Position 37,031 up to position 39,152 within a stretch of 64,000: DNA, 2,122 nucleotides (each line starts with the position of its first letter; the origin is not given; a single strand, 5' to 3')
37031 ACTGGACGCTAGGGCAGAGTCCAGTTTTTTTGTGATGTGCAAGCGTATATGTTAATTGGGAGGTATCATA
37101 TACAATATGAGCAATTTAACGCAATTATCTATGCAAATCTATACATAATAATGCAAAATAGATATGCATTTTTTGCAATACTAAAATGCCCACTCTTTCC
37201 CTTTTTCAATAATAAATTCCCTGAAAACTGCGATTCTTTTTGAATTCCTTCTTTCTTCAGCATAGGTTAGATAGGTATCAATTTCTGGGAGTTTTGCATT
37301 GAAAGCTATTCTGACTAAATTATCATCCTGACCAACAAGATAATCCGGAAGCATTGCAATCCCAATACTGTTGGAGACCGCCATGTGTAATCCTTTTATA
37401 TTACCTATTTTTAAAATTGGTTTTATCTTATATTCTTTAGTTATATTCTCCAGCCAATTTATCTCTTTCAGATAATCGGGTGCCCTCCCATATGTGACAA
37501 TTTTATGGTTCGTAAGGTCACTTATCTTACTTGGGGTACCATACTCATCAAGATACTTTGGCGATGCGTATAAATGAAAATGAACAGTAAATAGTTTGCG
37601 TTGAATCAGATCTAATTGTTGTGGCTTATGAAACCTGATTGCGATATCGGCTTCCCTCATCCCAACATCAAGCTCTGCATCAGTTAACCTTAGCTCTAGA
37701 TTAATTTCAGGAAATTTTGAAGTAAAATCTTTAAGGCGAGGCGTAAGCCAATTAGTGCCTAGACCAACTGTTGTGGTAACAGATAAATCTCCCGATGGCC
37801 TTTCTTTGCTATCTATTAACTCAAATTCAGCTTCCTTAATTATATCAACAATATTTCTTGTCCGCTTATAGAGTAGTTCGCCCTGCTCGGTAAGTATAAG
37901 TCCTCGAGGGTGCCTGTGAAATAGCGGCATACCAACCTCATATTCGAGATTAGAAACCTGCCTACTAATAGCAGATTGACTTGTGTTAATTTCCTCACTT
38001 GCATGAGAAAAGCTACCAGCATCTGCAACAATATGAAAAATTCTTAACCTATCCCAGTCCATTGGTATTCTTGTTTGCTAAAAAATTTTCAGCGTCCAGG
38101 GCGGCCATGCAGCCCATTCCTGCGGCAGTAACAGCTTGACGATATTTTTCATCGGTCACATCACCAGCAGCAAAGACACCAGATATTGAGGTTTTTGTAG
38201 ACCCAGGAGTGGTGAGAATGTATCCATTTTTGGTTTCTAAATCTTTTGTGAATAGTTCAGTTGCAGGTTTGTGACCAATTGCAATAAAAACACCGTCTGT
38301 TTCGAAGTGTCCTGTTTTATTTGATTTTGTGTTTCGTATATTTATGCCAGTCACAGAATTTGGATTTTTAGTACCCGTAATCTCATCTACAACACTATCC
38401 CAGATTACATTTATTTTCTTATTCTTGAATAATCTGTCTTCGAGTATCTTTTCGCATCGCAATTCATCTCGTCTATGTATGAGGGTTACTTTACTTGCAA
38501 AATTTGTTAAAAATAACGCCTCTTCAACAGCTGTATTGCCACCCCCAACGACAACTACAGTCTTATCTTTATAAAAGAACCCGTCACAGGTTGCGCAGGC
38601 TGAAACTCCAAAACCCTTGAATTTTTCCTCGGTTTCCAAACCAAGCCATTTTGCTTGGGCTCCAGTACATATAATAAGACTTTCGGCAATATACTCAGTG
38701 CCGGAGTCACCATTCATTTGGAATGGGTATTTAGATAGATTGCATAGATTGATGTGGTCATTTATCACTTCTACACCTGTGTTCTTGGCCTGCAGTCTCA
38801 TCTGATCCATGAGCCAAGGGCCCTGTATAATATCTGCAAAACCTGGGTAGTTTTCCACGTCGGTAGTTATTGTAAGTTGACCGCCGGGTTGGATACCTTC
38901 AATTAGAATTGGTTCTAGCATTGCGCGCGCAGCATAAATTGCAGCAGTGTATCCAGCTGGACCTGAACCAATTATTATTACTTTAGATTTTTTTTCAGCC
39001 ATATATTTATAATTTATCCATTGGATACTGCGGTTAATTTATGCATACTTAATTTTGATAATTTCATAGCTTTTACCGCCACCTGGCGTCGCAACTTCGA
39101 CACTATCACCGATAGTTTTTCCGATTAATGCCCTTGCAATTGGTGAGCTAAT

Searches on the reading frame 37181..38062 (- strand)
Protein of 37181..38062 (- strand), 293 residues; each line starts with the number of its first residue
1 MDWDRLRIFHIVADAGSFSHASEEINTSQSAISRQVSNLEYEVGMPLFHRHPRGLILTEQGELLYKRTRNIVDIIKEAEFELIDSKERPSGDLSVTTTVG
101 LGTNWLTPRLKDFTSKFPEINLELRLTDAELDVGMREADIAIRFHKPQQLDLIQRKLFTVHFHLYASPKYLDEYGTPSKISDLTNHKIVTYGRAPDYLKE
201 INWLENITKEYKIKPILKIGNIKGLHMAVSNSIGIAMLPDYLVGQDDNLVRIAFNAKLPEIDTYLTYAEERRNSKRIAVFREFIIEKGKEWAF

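Call 8: find_homologous_proteins(query=window:37181-38062:-, max_evalue=1e-20)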
Query window:37181-38062:- (293 aa): 7994 proteins with E <= 1e-20 among 8000 candidates; the best 120 are listed.
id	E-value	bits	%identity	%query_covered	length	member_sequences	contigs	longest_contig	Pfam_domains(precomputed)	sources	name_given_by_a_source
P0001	6.4e-192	654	100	100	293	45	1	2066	PF00126.34,PF03466.26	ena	-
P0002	6.1e-191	651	99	100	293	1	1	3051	PF00126.34,PF03466.26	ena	-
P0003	6.2e-191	651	99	100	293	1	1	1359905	PF00126.34,PF03466.26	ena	-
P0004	6.2e-191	651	99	100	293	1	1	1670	PF00126.34,PF03466.26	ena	-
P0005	6.3e-191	651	99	100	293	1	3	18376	PF00126.34,PF03466.26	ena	-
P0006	6.5e-191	651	99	100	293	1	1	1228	PF00126.34,PF03466.26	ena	-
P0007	7.8e-191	650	99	100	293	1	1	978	PF00126.34,PF03466.26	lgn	-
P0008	1.3e-190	650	99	100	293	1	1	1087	PF00126.34,PF03466.26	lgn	-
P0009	1.5e-190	649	99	100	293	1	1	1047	PF00126.34,PF03466.26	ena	-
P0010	1.7e-190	649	99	100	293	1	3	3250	PF00126.34,PF03466.26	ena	-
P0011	2.3e-190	649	99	100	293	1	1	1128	PF00126.34,PF03466.26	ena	-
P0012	2.9e-190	648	99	100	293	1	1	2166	PF00126.34,PF03466.26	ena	-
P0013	3.0e-190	648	99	100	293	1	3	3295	PF00126.34,PF03466.26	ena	-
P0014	3.9e-190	648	99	100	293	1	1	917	PF00126.34,PF03466.26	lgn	-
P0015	4.4e-190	648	99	100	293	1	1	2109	PF00126.34,PF03466.26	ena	-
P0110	2.1e-162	557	82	100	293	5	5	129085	PF00126.34,PF03466.26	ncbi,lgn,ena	-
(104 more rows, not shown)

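Call 9: search_protein_families(library=ncbifam, proteins=[window:37181-38062:-])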
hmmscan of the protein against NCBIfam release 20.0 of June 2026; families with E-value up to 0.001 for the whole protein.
window:37181-38062:- (293 aa): 55 families (the best 25 are shown)
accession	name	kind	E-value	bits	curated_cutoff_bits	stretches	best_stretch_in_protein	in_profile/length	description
NF040888.1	trans_reg_YafC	equivalog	1.2e-49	168.7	470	1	4-287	6-292/293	DNA-binding transcriptional regulator YafC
NF008352.0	PRK11139.1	subfamily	3e-42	144.7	288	1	6-288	11-292/305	transcriptional regulator GcvA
TIGR03418.1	chol_sulf_TF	equivalog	1.2e-34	119.7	324.8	1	2-285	2-289/291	choline sulfate utilization transcriptional regulator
NF007491.0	PRK10086.1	equivalog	1.9e-34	118.9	316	1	5-287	21-308/313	DNA-binding transcriptional regulator DsdC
NF040786.1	LysR_Sec_metab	equivalog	1.1e-30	106.7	250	1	1-286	1-296/298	selenium metabolism-associated LysR family transcriptional regulator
TIGR03339.1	phn_lysR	subfamily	2.1e-29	102.7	341.1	1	6-283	2-278/279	aminoethylphosphonate catabolism associated LysR family transcriptional regulator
TIGR02036.1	dsdC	equivalog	8.1e-28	97.3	352.4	1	5-243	12-253/302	DNA-binding transcriptional regulator DsdC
NF007315.1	PRK09801.1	equivalog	3.6e-27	95.2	398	1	6-209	11-213/301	L-tartrate utilization transcriptional activator TtdR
NF053705.1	TransRegGltCGpos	equivalog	3.8e-23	82.2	350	1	1-284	1-289/300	glutamate biosynthesis transcriptional regulator GltC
NF008416.0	PRK11242.1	equivalog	4.5e-23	82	277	1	6-284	6-284/300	transcriptional regulator CynR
NF047520.1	trans_act_CidR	equivalog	8.9e-23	80.9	415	1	1-247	1-249/292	cidABC operon transcriptional activator CidR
NF007917.1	PRK10632.1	equivalog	1.9e-22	79.8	425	1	6-239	7-240/303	HTH-type transcriptional activator AaeR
NF008722.0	PRK11716.1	equivalog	1.9e-21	76.3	246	1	1-243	1-246/293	HTH-type transcriptional activator IlvY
NF047354.1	trans_reg_GltC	equivalog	5.4e-20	72.1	300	1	1-250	1-251/290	glutamate biosynthesis transcriptional regulator GltC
NF011573.0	PRK14997.1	equivalog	9e-20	71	380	1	7-243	10-249/303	LysR family transcriptional regulator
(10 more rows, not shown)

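Call 11: find_related_loci(query=A1, collection=genome_contigs, flank=3000)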
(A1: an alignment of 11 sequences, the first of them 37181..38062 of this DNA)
Query A1 (293 aa) in genome_contigs; peptide patterns used: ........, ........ (x = any residue, [..] = any of these).
368 stretches matched a pattern; 138 encode a relative of the query (tblastn E <= 1e-3); the best 80 are kept; 80 distinct loci.
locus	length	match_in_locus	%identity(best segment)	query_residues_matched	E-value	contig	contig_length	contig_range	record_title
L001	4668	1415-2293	98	1-293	0e+0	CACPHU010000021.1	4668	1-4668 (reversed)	MAG: uncultured OCS116 cluster bacterium isolate AG-912-F21 genome assembly, contig: AG-912-F21_NODE_21, whole genome sh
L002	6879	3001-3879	97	1-293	0e+0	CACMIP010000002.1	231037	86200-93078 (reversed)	MAG: uncultured OCS116 cluster bacterium isolate AG-891-J06 genome assembly, contig: AG-891-J06_NODE_2, whole genome sho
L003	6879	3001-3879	96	1-293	0e+0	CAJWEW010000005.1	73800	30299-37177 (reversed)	MAG TPA_asm: uncultured Rhodobiaceae bacterium isolate ERR599065_bin.10_MetaBAT_v2.12.1_MAG genome assembly, contig: NOD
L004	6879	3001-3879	95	1-293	0e+0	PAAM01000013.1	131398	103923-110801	MAG: Rhodobiaceae bacterium isolate NAT146 21458, whole genome shotgun sequence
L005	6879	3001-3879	94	1-293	0e+0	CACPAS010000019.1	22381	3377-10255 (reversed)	MAG: uncultured OCS116 cluster bacterium isolate AH-326-K15 genome assembly, contig: AH-326-K15_NODE_19, whole genome sh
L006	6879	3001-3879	89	1-293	0e+0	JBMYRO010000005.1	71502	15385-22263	MAG: Hyphomicrobiales bacterium isolate ME_XS_2303_bin_5 ME_XS_2303_bin_5_4, whole genome shotgun sequence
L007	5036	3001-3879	87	1-293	0e+0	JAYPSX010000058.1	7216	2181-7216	MAG: Hyphomicrobiales bacterium isolate 139590_S191_metabat_bins_2.tsv.171_sub NODE_9215_length_7216_cov_7.019131, whole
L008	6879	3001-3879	83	1-293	2e-170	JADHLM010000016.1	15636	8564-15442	MAG: Hyphomicrobiales bacterium isolate BS301-5m-G16 BS301-5m-C4814, whole genome shotgun sequence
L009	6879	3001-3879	83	1-293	5e-170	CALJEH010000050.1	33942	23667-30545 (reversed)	MAG: uncultured Alphaproteobacteria bacterium isolate S1_Bin_METABAT__295_1 genome assembly, contig: c_000002086937, who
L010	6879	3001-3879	83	1-293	7e-170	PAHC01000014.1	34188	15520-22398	MAG: Rhodobiaceae bacterium isolate MED766 109515, whole genome shotgun sequence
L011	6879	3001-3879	78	1-293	7e-161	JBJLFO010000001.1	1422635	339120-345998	MAG: Alphaproteobacteria bacterium isolate LRMED-257 Rhizobiales-LRMED-257-C1, whole genome shotgun sequence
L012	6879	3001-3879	72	1-293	3e-147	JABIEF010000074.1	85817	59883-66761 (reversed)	MAG: Rhodobiaceae bacterium isolate SI048_bin91 k141_1663763, whole genome shotgun sequence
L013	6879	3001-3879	72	1-293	2e-147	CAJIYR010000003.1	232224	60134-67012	MAG: uncultured Rhizobiales bacterium isolate FRAM18_bin081 genome assembly, contig: FRAM17_bin081-3, whole genome shotg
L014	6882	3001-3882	59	1-293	4e-122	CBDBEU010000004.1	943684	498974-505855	MAG: Hyphomicrobiales bacterium isolate 91b99131-c33b-459a-9913-f5ee03055830 genome assembly, contig: contig_4, whole ge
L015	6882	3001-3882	60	1-293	3e-117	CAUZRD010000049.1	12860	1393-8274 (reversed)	MAG: Alphaproteobacteria bacterium isolate CB4_SCM.1 genome assembly, contig: Ga0302127_10001786, whole genome shotgun s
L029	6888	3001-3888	51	1-293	3e-97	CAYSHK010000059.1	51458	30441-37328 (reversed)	MAG TPA_asm: uncultured Rhizobiaceae bacterium isolate binchicken_co219_193 genome assembly, contig: k141_1285797, whole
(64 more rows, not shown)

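Call 24: find_homologous_proteins(query=L029:3001-3888:+, max_evalue=1e-30)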
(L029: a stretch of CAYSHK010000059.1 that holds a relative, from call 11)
Query L029:3001-3888:+ (296 aa): 7999 proteins with E <= 1e-30 among 8000 candidates; the best 120 are listed.
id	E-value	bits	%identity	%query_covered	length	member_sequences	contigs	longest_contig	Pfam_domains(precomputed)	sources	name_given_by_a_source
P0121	9.6e-194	660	60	100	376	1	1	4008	PF00126.34,PF03466.26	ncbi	-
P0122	4.1e-188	642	95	100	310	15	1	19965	PF00126.34,PF03466.26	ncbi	-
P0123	1.1e-172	591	88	100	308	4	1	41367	PF00126.34,PF03466.26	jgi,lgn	jgi:DNA-binding transcriptional LysR family regulator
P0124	2.4e-169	580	86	100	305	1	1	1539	PF00126.34,PF03466.26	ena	-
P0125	7.8e-169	579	87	100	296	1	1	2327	PF00126.34,PF03466.26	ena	-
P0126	7.7e-168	575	86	100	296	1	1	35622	PF00126.34,PF03466.26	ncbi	-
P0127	4.1e-167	573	83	100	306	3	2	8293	PF00126.34,PF03466.26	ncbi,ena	-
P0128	3.5e-163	560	84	100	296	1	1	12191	PF00126.34,PF03466.26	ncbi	-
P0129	3.6e-161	553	82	100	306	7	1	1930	PF00126.34,PF03466.26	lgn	-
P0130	4.1e-160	550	80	100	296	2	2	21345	PF00126.34,PF03466.26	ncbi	-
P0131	7.0e-160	549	81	100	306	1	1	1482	PF00126.34,PF03466.26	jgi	-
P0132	1.2e-157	542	80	100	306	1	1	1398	PF00126.34,PF03466.26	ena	-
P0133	1.9e-157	541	78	100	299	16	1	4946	PF00126.34,PF03466.26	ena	-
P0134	1.1e-153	529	76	100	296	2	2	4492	PF00126.34,PF03466.26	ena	-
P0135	1.2e-151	522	75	100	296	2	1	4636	PF00126.34,PF03466.26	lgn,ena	-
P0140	7.1e-141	487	72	100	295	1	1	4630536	PF00126.34,PF03466.26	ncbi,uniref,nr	ncbi:LysR family transcriptional regulator [Kaustia mangrovi]|uniref:LysR family transcriptional reg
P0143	6.1e-139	480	71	100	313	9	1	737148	PF00126.34,PF03466.26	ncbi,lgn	ncbi:DNA-binding transcriptional LysR family regulator [Rhodoligotrophos appendicifer]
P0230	1.3e-132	460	67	100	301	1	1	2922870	PF00126.34,PF03466.26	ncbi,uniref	ncbi:LysR family transcriptional regulator [Aestuariivirga sp.]|uniref:LysR family transcriptional r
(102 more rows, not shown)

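Call 25: find_encoding_contigs(protein=P0140, flank=2500, max_places=1)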
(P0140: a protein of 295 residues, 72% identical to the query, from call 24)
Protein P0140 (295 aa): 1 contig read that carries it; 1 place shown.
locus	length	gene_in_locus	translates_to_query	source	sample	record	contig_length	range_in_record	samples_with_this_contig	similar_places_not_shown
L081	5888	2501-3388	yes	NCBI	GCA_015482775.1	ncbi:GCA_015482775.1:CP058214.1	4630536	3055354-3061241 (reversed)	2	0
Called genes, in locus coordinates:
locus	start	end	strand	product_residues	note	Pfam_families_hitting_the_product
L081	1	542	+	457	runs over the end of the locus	PF00211:Guanylate_cyc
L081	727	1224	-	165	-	PF01047:MarR (weak), PF12840:HTH_20 (weak), PF13404:HTH_AsnC-type, PF13412:HTH_24, PF01037:AsnC_trans_reg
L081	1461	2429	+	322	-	PF00890:FAD_binding_2 (faint), PF07992:Pyr_redox_2, PF13738:Pyr_redox_3, PF00070:Pyr_redox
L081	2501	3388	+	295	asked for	PF00126:HTH_1, PF03466:LysR_substrate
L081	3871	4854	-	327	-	PF00174:Oxidored_molyb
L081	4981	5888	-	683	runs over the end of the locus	PF00009:GTP_EFTU, PF22042:EF-G_D2, PF03144:GTP_EFTU_D2, PF14492:EFG_III, PF03764:EFG_IV, PF00679:EFG_C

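Call 26: find_encoding_contigs(protein=P0143, flank=2500, max_places=1)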
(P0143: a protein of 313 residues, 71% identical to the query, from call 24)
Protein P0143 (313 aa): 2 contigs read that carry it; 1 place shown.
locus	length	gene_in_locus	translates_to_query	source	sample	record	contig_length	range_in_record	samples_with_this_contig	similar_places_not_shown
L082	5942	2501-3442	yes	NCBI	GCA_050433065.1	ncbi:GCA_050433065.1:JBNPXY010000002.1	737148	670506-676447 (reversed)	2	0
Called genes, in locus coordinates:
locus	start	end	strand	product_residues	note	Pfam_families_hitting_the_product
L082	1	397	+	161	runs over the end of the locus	PF03449:GreA_GreB_N, PF01272:GreA_GreB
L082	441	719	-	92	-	-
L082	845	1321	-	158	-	PF13404:HTH_AsnC-type, PF13412:HTH_24, PF01037:AsnC_trans_reg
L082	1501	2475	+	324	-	PF01134:GIDA (faint), PF07992:Pyr_redox_2, PF13738:Pyr_redox_3, PF00070:Pyr_redox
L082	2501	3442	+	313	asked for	PF00126:HTH_1, PF03466:LysR_substrate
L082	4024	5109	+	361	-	PF00491:Arginase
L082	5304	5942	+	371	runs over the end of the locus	PF25917:BSH_RND, PF25973:BSH_CzcB (weak), PF25876:HH_MFP_RND, PF25944:Beta-barrel_RND, PF25954:Beta-barrel_RND_2 (weak), PF25967:RND-MFP_C, PF25989:YknX_C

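Call 27: find_encoding_contigs(protein=P0230, flank=2500, max_places=1)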
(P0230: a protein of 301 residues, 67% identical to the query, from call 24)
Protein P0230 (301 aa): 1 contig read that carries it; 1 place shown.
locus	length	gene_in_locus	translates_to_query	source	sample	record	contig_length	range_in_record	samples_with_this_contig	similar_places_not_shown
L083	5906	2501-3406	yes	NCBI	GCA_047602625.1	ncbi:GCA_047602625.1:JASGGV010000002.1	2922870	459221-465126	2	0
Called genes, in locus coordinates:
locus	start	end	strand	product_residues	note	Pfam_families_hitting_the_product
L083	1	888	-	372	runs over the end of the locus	PF03594:BenE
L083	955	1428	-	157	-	PF01047:MarR (weak), PF13404:HTH_AsnC-type, PF13412:HTH_24, PF01037:AsnC_trans_reg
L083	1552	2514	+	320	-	PF00890:FAD_binding_2 (faint), PF01266:DAO (faint), PF07992:Pyr_redox_2, PF12831:FAD_oxidored (faint), PF13738:Pyr_redox_3, PF00070:Pyr_redox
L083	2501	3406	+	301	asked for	PF00126:HTH_1, PF03466:LysR_substrate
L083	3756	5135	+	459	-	PF01321:Creatinase_N (weak), PF00557:Peptidase_M24 (weak)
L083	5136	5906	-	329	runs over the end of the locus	-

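Call 72: find_homologous_proteins(query=L013:3001-3879:+, max_evalue=1e-40)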
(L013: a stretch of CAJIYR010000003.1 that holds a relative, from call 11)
Query L013:3001-3879:+ (293 aa): 7987 proteins with E <= 1e-40 among 8000 candidates; the best 120 are listed.
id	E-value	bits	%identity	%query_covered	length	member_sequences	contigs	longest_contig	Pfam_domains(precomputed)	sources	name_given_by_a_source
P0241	7.9e-190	647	100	100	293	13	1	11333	PF00126.34,PF03466.26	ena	-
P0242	2.5e-173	593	90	100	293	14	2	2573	PF00126.34,PF03466.26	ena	-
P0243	1.0e-165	568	87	100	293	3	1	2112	PF00126.34,PF03466.26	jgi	jgi:DNA-binding transcriptional LysR family regulator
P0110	2.5e-146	504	73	100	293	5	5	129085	PF00126.34,PF03466.26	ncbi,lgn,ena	-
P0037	2.1e-141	488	73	100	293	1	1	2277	PF00126.34,PF03466.26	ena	-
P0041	5.5e-141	487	72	100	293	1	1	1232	PF00126.34,PF03466.26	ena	-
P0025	5.8e-141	487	72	100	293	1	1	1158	PF00126.34,PF03466.26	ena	-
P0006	1.0e-140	486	72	100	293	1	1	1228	PF00126.34,PF03466.26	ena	-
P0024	1.0e-140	486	72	100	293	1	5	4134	PF00126.34,PF03466.26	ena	-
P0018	1.1e-140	486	72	100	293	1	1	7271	PF00126.34,PF03466.26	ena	-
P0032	1.1e-140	486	72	100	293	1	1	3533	PF00126.34,PF03466.26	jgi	-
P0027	1.1e-140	486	72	100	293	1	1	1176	PF00126.34,PF03466.26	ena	-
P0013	1.4e-140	485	72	100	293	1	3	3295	PF00126.34,PF03466.26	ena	-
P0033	2.0e-140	485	72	100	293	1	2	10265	PF00126.34,PF03466.26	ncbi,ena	-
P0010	2.7e-140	485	72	100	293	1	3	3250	PF00126.34,PF03466.26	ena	-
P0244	4.3e-137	474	70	100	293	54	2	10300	PF00126.34,PF03466.26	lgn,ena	-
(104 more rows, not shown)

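Call 73: find_encoding_contigs(protein=P0242, flank=1200, max_places=2)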
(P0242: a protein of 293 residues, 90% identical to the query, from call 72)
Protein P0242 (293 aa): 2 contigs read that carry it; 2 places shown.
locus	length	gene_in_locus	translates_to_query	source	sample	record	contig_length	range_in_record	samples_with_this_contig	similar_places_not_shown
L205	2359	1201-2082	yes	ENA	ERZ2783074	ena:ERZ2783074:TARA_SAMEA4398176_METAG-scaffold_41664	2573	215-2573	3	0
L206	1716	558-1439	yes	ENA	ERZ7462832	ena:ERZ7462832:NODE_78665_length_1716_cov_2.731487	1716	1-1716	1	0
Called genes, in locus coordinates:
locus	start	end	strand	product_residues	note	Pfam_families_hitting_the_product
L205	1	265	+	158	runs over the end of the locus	?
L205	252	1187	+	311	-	PF00890:FAD_binding_2 (faint), PF01134:GIDA (faint), PF03486:HI0933_like (faint), PF07992:Pyr_redox_2, PF12831:FAD_oxidored (faint), PF13738:Pyr_redox_3, PF00070:Pyr_redox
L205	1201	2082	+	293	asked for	PF00126:HTH_1, PF03466:LysR_substrate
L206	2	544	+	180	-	?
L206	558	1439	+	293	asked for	PF00126:HTH_1, PF03466:LysR_substrate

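Call 74: find_encoding_contigs(protein=P0243, flank=1200, max_places=2)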
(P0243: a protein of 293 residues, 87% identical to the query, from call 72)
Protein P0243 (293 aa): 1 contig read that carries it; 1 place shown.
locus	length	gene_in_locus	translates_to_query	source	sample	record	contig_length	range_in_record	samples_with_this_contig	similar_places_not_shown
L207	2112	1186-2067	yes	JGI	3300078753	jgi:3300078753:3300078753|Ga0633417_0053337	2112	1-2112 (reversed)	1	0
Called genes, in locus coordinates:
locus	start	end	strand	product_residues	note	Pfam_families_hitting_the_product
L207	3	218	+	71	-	?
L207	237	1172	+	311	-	PF00890:FAD_binding_2 (faint), PF01134:GIDA (faint), PF03486:HI0933_like (faint), PF07992:Pyr_redox_2, PF12831:FAD_oxidored (faint), PF13738:Pyr_redox_3, PF00070:Pyr_redox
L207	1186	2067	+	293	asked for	PF00126:HTH_1, PF03466:LysR_substrate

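Call 75: find_encoding_contigs(protein=P0244, flank=1200, max_places=2)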
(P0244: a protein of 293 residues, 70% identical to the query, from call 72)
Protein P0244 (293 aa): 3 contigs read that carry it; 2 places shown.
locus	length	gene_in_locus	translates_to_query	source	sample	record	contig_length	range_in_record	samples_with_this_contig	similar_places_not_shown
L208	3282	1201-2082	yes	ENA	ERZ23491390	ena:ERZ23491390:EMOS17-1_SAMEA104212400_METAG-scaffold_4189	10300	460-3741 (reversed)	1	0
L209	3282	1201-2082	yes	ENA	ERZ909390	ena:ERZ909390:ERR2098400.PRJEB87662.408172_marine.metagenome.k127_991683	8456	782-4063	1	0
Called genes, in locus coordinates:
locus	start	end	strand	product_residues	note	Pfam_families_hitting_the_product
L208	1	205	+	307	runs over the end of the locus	PF06258:Mito_fiss_Elm1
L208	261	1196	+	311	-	PF00890:FAD_binding_2 (faint), PF01266:DAO (faint), PF07992:Pyr_redox_2, PF12831:FAD_oxidored (faint), PF13738:Pyr_redox_3, PF00070:Pyr_redox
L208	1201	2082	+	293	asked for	PF00126:HTH_1, PF03466:LysR_substrate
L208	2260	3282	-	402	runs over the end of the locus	PF00155:Aminotran_1_2, PF01041:DegT_DnrJ_EryC1 (weak)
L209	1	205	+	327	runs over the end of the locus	?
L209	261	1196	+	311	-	PF00890:FAD_binding_2 (faint), PF01266:DAO (faint), PF07992:Pyr_redox_2, PF12831:FAD_oxidored (faint), PF13738:Pyr_redox_3, PF00070:Pyr_redox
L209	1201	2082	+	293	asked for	PF00126:HTH_1, PF03466:LysR_substrate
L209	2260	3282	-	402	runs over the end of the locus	PF00155:Aminotran_1_2, PF01041:DegT_DnrJ_EryC1 (weak)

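Call 76: find_encoding_contigs(protein=P0110, flank=1200, max_places=2)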
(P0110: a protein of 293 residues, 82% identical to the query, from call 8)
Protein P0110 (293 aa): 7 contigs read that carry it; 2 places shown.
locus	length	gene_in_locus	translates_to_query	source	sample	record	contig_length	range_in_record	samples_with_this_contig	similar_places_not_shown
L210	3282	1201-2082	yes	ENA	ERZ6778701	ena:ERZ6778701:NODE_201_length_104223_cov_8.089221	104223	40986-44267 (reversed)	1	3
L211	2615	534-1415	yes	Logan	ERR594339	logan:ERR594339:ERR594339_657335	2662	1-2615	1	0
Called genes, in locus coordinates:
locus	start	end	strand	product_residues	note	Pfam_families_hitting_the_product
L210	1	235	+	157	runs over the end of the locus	PF03449:GreA_GreB_N, PF01272:GreA_GreB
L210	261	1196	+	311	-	PF00890:FAD_binding_2 (faint), PF01134:GIDA (faint), PF03486:HI0933_like (faint), PF07992:Pyr_redox_2, PF12831:FAD_oxidored (faint), PF13738:Pyr_redox_3, PF00070:Pyr_redox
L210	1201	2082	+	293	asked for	PF00126:HTH_1, PF03466:LysR_substrate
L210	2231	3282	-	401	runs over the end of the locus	PF00155:Aminotran_1_2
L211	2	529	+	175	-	?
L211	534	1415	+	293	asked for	PF00126:HTH_1, PF03466:LysR_substrate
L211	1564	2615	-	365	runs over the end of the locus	?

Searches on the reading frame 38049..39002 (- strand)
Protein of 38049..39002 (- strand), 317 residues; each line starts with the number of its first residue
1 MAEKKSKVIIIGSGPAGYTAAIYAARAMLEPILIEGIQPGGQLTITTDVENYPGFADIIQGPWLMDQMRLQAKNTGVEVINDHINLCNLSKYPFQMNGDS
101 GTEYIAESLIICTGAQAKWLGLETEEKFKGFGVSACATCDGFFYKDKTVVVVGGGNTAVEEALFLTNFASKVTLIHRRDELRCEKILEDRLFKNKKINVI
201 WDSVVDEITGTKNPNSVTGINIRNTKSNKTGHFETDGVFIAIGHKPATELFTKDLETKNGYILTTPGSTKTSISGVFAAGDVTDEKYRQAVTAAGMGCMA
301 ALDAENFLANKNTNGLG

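Call 9: search_protein_families(library=ncbifam, proteins=[window:38049-39002:-])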
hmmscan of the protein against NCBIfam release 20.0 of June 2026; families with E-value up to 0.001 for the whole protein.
window:38049-39002:- (317 aa): 64 families (the best 25 are shown)
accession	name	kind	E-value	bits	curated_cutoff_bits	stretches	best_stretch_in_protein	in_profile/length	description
TIGR01292.1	TRX_reduct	equivalog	5.7e-121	402.9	343.45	1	7-308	2-300/300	thioredoxin-disulfide reductase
NF007614.0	PRK10262.1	equivalog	4.5e-110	367.8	644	1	3-309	4-315/321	thioredoxin-disulfide reductase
TIGR03143.1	AhpF_homolog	hypoth_equivalog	1e-78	265.3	687.65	1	7-313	6-313/555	putative alkyl hydroperoxide reductase F subunit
TIGR03140.1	AhpF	equivalog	2.1e-62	211.3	502.9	1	4-307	211-511/515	alkyl hydroperoxide reductase subunit F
TIGR01350.1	lipoamide_DH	equivalog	1.9e-24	86.2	408.8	2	73-303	100-328/461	dihydrolipoyl dehydrogenase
TIGR04018.1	Bthiol_YpdA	hypoth_equivalog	2.6e-18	65.9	339.9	1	93-284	102-290/316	YpdA family putative bacillithiol disulfide reductase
NF004945.0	PRK06292.2-3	equivalog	6.9e-17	61.5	494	1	73-285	102-307/457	dihydrolipoyl dehydrogenase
TIGR02053.1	MerA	equivalog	1.8e-16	60.2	454.45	1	100-304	123-328/465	mercury(II) reductase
TIGR03385.1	CoA_CoA_reduc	equivalog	6e-15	54.9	578.8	1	107-290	105-290/439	CoA-disulfide reductase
NF004776.0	PRK06116.1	equivalog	9.1e-15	54.6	480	1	73-288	104-310/450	glutathione-disulfide reductase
NF004943.0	PRK06292.2-1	equivalog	1.1e-14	54.2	432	1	79-285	105-310/456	dihydrolipoyl dehydrogenase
NF005883.0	PRK07845.1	equivalog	1.6e-14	53.8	479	2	69-300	100-330/466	NAD(P)H-quinone dehydrogenase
NF041853.1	hythiocyan_redase_MerA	equivalog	2.8e-14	52.8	650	1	95-284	111-296/440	hypothiocyanous acid reductase MerA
NF009410.0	PRK12771.1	subfamily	1.6e-13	50.1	516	1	146-312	268-449/566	NAD(P)-binding protein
NF003585.0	PRK05249.1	equivalog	3.4e-13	49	465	1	70-283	103-313/464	Si-specific NAD(P)(+) transhydrogenase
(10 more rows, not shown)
